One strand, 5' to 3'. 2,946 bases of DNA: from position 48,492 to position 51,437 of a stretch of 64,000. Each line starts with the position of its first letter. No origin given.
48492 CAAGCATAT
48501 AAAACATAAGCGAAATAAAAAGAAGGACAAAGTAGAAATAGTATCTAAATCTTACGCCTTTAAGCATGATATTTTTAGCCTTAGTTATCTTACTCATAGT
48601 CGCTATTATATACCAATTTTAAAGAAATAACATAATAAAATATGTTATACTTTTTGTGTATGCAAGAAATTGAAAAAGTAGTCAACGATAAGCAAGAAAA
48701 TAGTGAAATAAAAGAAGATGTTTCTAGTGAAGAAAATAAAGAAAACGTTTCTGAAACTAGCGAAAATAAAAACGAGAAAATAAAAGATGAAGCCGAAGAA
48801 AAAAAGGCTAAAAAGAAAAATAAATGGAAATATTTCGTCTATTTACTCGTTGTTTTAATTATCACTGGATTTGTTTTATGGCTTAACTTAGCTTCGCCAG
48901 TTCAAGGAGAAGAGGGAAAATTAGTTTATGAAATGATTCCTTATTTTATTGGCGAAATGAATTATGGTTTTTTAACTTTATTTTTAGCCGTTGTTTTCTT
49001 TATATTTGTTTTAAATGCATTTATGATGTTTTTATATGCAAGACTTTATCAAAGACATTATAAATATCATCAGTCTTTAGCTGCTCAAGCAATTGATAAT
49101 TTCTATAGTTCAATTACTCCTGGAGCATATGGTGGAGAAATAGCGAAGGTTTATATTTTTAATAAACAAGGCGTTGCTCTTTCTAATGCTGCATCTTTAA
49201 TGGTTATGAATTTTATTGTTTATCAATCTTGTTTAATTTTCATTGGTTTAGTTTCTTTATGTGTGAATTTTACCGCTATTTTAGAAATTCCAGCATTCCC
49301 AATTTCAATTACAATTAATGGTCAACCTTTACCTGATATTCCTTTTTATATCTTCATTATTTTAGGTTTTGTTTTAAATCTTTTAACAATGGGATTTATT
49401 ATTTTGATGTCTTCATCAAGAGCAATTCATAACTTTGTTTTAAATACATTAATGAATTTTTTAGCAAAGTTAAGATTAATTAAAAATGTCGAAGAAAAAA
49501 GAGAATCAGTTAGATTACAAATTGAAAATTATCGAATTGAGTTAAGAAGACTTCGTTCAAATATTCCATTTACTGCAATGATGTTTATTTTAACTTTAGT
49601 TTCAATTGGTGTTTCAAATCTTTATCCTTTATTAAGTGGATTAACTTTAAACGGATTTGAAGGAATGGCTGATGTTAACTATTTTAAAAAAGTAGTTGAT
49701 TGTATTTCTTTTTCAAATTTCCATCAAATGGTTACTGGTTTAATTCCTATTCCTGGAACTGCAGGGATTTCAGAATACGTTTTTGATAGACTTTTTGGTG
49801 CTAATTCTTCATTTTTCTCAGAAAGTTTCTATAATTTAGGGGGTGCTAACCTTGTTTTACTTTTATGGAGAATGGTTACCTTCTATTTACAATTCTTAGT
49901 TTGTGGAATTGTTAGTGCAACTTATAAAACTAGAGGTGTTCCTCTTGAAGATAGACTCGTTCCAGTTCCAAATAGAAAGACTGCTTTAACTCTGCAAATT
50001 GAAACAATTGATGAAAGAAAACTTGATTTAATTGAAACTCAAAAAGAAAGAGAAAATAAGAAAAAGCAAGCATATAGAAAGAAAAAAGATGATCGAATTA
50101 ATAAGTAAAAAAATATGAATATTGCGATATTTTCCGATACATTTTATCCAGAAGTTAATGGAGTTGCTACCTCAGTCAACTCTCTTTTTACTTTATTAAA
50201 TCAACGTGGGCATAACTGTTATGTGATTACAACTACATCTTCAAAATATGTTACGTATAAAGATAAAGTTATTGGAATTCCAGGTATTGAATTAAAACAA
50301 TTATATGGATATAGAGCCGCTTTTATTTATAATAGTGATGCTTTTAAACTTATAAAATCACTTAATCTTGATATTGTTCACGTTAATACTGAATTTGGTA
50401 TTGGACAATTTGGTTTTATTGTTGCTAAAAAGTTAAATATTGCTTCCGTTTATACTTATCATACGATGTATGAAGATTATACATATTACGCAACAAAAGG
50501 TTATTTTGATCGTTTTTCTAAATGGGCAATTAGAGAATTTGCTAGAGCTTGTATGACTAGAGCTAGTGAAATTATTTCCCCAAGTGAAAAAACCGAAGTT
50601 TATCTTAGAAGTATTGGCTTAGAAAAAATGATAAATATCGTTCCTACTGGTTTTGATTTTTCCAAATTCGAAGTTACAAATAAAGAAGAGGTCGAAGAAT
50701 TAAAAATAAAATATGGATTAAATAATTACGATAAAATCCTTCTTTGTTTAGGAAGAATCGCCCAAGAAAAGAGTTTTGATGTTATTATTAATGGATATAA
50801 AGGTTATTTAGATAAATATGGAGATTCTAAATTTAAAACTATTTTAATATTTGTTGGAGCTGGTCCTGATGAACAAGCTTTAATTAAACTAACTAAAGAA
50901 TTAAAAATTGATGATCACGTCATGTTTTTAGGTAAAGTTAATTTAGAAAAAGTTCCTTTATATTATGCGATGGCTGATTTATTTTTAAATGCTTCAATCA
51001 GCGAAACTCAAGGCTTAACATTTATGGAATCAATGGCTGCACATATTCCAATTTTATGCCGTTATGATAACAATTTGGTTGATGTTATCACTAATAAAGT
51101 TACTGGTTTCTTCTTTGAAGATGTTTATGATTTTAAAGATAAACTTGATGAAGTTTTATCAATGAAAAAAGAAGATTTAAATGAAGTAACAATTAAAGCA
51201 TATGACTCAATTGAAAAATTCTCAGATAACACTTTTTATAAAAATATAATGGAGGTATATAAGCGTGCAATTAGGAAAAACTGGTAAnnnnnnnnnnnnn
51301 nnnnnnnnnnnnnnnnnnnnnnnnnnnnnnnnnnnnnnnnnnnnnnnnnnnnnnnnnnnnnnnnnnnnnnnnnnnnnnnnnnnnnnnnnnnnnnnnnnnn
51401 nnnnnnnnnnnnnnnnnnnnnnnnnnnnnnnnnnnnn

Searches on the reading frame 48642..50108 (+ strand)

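Call 83: search_protein_families(library=pfam, max_evalue=0.00001, proteins=[window:48642-50108:+])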
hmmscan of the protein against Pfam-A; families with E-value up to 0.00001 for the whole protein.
window:48642-50108:+ (488 aa): 2 families
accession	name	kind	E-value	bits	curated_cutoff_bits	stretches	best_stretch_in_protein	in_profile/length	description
PF03706.18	LPG_synthase_TM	-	4.5e-19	69.5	33.4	1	105-420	30-301/302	Lysylphosphatidylglycerol synthase TM region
PF20990.2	DUF2207_C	-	3.5e-07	30.6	33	1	10-152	81-204/247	Predicted membrane protein (DUF2207) C-terminal domain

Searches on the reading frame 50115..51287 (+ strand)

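Call 83: search_protein_families(library=pfam, max_evalue=0.00001, proteins=[window:50115-51287:+])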
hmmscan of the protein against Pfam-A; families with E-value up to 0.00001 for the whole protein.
window:50115-51287:+ (390 aa): 4 families
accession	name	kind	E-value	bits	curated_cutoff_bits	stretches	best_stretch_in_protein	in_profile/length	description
PF00534.26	Glycos_transf_1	-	2.7e-27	95.8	26.4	1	194-353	3-160/172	Glycosyl transferases group 1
PF13439.12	Glyco_transf_4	-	2.8e-24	86.5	28.5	1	14-182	1-168/170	Glycosyltransferase Family 4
PF13692.12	Glyco_trans_1_4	-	4.2e-20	72.9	27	1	207-349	2-141/142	Glycosyl transferases group 1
PF13579.12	Glyco_trans_4_4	-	7.4e-11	43.1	29.7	1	15-170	1-148/158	Glycosyl transferase 4-like domain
